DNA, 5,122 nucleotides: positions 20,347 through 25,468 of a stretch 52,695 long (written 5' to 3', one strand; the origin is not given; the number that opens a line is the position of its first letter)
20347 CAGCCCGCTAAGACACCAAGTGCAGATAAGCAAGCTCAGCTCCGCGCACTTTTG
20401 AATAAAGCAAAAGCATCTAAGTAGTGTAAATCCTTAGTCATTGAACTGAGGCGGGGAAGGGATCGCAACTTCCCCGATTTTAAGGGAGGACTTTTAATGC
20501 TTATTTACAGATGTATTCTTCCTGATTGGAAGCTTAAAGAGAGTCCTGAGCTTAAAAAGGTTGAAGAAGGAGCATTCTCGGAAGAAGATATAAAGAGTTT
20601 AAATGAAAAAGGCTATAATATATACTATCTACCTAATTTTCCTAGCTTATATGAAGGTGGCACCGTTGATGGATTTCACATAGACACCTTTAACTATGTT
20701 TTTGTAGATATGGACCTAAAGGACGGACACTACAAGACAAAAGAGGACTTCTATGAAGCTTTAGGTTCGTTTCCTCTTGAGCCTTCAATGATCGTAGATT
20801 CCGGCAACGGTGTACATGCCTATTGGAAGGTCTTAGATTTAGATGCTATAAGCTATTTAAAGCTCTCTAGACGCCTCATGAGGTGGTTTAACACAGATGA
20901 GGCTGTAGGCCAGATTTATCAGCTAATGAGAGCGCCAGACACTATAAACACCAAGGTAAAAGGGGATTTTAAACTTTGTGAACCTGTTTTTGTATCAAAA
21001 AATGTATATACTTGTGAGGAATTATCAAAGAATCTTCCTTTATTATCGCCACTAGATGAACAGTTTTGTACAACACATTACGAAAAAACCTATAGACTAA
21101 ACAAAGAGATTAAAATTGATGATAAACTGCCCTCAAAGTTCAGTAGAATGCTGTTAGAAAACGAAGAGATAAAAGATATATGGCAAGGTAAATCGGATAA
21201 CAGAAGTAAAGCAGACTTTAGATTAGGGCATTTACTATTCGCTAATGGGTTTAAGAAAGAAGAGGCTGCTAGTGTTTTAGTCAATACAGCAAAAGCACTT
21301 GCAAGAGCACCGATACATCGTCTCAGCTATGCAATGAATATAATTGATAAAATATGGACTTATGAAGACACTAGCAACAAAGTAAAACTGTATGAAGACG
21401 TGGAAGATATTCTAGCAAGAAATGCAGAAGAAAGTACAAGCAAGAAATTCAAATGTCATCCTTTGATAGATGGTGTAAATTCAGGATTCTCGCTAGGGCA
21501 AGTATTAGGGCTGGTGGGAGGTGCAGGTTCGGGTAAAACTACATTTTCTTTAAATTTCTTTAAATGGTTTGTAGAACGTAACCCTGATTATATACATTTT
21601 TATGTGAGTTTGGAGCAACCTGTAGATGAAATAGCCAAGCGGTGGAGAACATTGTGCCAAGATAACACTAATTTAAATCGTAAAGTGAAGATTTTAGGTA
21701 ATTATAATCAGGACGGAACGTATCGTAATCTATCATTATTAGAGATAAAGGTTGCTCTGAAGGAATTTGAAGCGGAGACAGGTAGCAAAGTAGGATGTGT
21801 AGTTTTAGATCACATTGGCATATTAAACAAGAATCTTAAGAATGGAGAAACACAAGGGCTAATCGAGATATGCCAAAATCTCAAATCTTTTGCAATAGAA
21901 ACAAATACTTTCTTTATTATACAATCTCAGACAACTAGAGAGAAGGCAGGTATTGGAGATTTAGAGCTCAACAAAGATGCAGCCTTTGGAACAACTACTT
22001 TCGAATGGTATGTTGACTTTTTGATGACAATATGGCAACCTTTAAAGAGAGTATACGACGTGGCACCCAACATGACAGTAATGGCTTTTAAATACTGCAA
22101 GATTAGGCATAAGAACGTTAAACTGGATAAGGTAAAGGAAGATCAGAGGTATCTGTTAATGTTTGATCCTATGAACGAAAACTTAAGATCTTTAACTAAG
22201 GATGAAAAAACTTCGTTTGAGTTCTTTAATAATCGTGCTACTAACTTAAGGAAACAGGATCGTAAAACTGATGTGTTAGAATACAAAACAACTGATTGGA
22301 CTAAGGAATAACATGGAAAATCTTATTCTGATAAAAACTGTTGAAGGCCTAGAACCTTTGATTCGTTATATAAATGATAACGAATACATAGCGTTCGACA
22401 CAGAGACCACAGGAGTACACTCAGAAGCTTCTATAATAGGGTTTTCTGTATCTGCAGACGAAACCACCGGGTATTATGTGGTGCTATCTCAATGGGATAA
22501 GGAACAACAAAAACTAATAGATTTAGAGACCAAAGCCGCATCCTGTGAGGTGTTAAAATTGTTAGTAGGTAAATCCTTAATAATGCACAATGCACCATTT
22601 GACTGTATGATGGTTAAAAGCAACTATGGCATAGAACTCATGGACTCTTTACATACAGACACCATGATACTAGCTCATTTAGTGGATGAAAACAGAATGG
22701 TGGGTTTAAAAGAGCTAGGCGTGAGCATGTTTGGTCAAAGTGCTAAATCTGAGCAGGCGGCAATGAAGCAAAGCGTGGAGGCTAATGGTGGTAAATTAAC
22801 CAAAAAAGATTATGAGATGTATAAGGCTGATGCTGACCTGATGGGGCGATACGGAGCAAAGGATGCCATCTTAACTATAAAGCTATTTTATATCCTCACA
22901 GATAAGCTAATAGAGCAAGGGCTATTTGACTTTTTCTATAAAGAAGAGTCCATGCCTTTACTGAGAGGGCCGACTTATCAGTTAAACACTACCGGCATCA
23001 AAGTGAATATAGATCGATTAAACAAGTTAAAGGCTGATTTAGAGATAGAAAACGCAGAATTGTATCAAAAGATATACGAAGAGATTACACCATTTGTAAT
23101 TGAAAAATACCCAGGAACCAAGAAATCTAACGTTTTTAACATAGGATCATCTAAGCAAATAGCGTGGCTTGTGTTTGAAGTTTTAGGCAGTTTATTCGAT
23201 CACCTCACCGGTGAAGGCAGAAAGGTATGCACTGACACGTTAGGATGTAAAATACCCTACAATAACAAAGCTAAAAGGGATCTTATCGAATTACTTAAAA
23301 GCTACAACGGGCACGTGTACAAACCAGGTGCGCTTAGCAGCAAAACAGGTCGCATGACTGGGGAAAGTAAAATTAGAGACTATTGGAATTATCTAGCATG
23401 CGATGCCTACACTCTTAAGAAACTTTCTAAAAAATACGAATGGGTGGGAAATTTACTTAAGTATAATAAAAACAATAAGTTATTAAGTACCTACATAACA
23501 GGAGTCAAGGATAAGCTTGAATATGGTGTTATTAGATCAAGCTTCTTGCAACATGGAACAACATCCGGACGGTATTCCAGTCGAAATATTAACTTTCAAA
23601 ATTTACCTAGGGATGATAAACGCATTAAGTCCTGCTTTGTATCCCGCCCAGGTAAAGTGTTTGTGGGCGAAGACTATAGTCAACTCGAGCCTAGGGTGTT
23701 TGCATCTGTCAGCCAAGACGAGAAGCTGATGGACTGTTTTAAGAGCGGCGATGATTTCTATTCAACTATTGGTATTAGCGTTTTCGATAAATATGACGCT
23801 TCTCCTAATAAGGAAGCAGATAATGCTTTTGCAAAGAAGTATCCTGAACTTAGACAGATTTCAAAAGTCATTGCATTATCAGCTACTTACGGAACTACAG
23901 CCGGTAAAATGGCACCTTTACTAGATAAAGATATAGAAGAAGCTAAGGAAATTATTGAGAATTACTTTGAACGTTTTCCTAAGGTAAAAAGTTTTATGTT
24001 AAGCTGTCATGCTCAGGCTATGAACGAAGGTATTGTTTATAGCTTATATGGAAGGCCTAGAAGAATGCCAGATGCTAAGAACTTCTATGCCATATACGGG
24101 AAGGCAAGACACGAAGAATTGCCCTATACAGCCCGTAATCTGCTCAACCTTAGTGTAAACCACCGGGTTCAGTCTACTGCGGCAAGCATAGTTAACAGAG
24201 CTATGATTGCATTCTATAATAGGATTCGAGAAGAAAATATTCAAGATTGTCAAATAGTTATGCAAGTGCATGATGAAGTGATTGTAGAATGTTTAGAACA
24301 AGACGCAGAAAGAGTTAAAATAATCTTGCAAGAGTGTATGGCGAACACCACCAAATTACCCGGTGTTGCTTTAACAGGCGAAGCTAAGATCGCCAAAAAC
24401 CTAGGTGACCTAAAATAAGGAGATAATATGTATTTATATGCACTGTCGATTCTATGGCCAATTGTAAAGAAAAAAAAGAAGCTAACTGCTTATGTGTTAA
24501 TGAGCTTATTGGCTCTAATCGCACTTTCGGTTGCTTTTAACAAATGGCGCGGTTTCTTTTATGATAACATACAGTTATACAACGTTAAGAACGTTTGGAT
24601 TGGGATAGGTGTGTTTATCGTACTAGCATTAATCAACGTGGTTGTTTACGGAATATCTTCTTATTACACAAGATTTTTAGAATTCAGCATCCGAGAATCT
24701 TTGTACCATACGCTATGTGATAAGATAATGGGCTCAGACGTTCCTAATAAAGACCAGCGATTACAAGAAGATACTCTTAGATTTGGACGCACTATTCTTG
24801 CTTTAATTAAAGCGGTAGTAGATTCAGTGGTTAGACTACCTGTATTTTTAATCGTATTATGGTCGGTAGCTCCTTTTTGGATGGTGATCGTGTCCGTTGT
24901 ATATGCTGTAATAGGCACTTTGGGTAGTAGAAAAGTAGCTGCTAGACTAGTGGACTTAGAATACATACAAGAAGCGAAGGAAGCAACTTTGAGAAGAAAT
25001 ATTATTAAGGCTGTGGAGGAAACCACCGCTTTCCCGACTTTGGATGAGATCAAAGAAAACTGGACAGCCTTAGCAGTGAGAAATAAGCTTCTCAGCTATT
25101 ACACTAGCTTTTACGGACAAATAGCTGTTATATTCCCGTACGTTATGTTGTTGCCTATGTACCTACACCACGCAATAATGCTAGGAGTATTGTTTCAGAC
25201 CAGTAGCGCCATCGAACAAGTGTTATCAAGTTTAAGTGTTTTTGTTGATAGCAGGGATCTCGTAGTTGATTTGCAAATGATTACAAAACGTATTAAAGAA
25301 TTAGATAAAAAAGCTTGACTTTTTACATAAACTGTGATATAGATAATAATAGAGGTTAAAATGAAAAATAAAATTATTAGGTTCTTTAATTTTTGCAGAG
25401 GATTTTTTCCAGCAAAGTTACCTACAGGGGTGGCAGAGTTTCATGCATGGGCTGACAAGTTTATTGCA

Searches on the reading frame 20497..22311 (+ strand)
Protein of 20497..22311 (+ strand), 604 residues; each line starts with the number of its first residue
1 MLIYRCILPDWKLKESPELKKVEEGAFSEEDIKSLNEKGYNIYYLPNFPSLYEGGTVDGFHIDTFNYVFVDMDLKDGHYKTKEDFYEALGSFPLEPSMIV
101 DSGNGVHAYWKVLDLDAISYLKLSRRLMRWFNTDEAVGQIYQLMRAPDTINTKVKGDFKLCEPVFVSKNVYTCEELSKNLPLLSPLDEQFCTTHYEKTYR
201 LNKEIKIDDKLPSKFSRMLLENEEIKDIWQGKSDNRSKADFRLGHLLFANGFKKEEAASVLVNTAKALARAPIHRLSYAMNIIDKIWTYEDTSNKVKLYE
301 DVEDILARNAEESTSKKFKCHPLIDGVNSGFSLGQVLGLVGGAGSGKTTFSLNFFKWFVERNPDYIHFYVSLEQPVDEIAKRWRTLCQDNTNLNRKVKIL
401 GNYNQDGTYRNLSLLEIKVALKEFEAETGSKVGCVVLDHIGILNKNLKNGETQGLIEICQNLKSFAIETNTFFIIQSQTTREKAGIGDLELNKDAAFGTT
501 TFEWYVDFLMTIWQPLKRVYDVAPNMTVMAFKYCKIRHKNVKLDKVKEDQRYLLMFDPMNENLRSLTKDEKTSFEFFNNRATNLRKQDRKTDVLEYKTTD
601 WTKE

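Call 14: search_protein_families(library=phrogs, proteins=[window:20497-22311:+])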
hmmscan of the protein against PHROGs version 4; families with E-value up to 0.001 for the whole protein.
window:20497-22311:+ (604 aa): 4 families
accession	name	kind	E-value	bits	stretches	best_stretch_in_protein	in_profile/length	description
phrog_19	-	DNA, RNA and nucleotide metabolism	1.2e-16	61.7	1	290-553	300-576/621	DnaB-like replicative helicase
phrog_239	-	DNA, RNA and nucleotide metabolism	1.8e-13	51.3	1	297-518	325-559/801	DNA primase/helicase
phrog_243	-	DNA, RNA and nucleotide metabolism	1.3e-07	31.8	1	321-483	22-195/273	DnaB-like replicative helicase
phrog_8337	-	DNA, RNA and nucleotide metabolism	0.00067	20.1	0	334-441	68-161/273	DNA repair protein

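Call 15: search_protein_families(library=pfam, proteins=[window:20497-22311:+])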
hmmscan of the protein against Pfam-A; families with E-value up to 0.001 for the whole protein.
window:20497-22311:+ (604 aa): 2 families
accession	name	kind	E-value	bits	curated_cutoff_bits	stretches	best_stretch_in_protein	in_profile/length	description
PF03796.21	DnaB_C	-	5.8e-09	36.2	27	1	324-482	9-181/255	DnaB-like helicase C terminal domain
PF06745.19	ATPase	-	1.4e-08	34.8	26.6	1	328-484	13-171/231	KaiC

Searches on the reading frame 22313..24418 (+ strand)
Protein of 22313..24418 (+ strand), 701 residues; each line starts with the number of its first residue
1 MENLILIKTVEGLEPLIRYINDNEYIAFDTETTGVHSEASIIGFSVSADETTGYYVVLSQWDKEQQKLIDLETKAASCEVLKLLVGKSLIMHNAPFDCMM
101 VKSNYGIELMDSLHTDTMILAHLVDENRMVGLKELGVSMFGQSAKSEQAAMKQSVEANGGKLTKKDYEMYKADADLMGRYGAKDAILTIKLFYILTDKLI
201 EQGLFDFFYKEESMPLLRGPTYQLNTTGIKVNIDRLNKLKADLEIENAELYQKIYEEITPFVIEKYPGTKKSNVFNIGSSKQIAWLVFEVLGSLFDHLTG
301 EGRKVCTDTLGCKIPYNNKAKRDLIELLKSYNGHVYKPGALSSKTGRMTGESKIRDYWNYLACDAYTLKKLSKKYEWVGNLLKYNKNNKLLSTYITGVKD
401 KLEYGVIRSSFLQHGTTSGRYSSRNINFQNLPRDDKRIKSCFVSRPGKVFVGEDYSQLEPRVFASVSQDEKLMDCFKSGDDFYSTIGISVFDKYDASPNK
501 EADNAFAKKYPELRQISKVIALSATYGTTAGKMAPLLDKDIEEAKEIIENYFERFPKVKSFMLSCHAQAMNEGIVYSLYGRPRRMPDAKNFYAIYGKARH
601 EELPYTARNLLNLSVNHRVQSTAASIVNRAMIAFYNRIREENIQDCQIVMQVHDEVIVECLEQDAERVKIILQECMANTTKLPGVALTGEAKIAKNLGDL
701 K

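Call 14: search_protein_families(library=phrogs, proteins=[window:22313-24418:+])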
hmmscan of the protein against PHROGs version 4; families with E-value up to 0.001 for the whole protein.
window:22313-24418:+ (701 aa): 10 families
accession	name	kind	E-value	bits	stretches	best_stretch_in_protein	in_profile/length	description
phrog_17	-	DNA, RNA and nucleotide metabolism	1.9e-113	381.7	1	8-699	656-1232/1445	DNA polymerase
phrog_2573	-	DNA, RNA and nucleotide metabolism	4.9e-34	119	1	436-680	3-249/336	DNA polymerase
phrog_12241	-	DNA, RNA and nucleotide metabolism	1.1e-28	101.5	1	2-438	99-495/502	DNA polymerase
phrog_5995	-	DNA, RNA and nucleotide metabolism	9.1e-27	95.1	1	523-680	3-148/236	DNA polymerase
phrog_10285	-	DNA, RNA and nucleotide metabolism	9.6e-25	88.3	1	427-691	31-312/321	DNA polymerase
phrog_15971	-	DNA, RNA and nucleotide metabolism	5.1e-15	56.5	1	404-681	121-354/376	DNA polymerase I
phrog_23226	-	DNA, RNA and nucleotide metabolism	1.9e-11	44.1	1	368-560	261-465/611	DNA polymerase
phrog_24147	-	DNA, RNA and nucleotide metabolism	1.3e-06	29.6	1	614-687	5-77/93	DNA polymerase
phrog_22619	-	DNA, RNA and nucleotide metabolism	1.6e-05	24.2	0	611-674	802-864/954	DNA polymerase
phrog_7766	-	DNA, RNA and nucleotide metabolism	8.3e-05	23.1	1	619-681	112-166/186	DNA polymerase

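Call 15: search_protein_families(library=pfam, proteins=[window:22313-24418:+])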
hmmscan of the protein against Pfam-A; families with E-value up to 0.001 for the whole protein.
window:22313-24418:+ (701 aa): 3 families
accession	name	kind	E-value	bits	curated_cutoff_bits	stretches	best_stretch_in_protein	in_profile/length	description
PF00476.26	DNA_pol_A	-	5.9e-69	233.3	34.3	1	362-698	59-380/381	DNA polymerase family A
PF01612.26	DNA_pol_A_exo1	-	4.7e-14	53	23.6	1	6-199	3-172/173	3'-5' exonuclease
PF18136.6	DNApol_Exo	-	0.00012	21.8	26.7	1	22-156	71-197/282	DNA mitochondrial polymerase exonuclease domain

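Call 18: search_dna_similar(query=window:22313-24415:+, collection=phages, mode=protein, max_rows=20)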
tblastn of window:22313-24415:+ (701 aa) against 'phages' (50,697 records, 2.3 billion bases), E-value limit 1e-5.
Records with a match: 3630; places in all: 3631; records where one place covers at least 80% of the query: 839.
Best place of each record, by identity: <60% 3630.
By first word of the organism name: Mycobacterium 780; Vibrio 468; Microbacterium 281; Staphylococcus 281; Salmonella 272; Bacillus 225; Escherichia 142; Pseudomonas 114; Gordonia 113; Enterococcus 113; and 79 more.
By host as written in the record: - 564; Mycobacterium smegmatis mc2 155 564; Microbacterium foliorum NRRL B-24224 SEA 126; Microbacterium foliorum NRRL B-24224 114; Staphylococcus aureus 95; Mycobacterium smegmatis mc#155 94; Gordonia terrae 3612 53; Listeria monocytogenes 53; and 606 more.
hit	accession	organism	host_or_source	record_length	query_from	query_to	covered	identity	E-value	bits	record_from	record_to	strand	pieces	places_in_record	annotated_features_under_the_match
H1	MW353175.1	Flavobacterium phage vB_FspM_immuto_2-6A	Flavobacterium sp. LMO8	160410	7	699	83%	33.3%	2e-38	314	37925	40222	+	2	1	DNA polymerase family A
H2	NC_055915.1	Flavobacterium phage vB_FspM_immuto_2-6A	Flavobacterium sp. LMO8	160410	7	699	83%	33.3%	2e-38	314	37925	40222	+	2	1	DNA polymerase family A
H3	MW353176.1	Flavobacterium phage vB_FspM_immuto_3-5A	Flavobacterium sp. LMO8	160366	7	699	82%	33.5%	2e-38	315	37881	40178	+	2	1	DNA polymerase family A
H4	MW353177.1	Flavobacterium phage vB_FspM_immuto_13-6C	Flavobacterium sp. LMO8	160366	7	699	82%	33.5%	2e-38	315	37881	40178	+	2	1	DNA polymerase family A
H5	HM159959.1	Clostridium phage phiCTP1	-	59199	1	682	97%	27.0%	5e-37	155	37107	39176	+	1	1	putative DNA polymerase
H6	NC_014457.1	Clostridium phage phiCTP1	-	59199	1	682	97%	27.0%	5e-37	155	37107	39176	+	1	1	DNA polymerase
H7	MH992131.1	Thermus phage TSP4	Thermus sp. TC4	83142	9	701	99%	26.5%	1e-39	163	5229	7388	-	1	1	DNA polymerase I | hypothetical protein (x2)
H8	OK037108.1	Thermus phage 15-6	Thermus thermophilus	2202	9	701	99%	26.2%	5e-40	162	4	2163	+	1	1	DNA polymerase I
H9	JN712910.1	Bacillus phage BCD7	Bacillus cereus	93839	24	683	94%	27.0%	2e-34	147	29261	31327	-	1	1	putative DNA polymerase I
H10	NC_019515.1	Bacillus phage BCD7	Bacillus cereus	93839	24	683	94%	27.0%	2e-34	147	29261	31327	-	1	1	DNA polymerase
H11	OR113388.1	Clostridium phage vB_CtyS-FA88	Clostridium sp.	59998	1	682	97%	26.0%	2e-38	160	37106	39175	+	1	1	putative DNA polymerase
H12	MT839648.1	Bacteriophage sp.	human fecal samples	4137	27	696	96%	26.4%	3e-40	164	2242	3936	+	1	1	record has no annotation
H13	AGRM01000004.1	Salmonella enterica subsp. houtenae str. ATCC BAA-1581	Homo sapiens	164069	2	682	97%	26.0%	4e-33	143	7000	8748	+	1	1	DNA-directed DNA polymerase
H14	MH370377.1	Salmonella phage S130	Salmonella enterica serotype ...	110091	26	689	95%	26.5%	3e-33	144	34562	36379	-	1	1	DNA polymerase I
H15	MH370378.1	Salmonella phage S131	Salmonella enterica serotype ...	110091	26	689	95%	26.5%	3e-33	144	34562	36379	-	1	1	DNA polymerase I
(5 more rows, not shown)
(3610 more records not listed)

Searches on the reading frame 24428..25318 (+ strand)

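Call 70: search_protein_families(library=pfam, proteins=[window:24428-25318:+], max_evalue=0.01)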
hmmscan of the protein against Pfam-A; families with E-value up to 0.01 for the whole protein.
window:24428-25318:+ (296 aa): 2 families
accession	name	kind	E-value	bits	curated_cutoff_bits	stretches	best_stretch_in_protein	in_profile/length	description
PF05992.17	SbmA_BacA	-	2.4e-32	113.1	24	1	20-294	12-312/315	SbmA/BacA-like family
PF06472.20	ABC_membrane_2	-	1.4e-18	67.8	24.4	1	8-196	4-207/269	ABC transporter transmembrane region 2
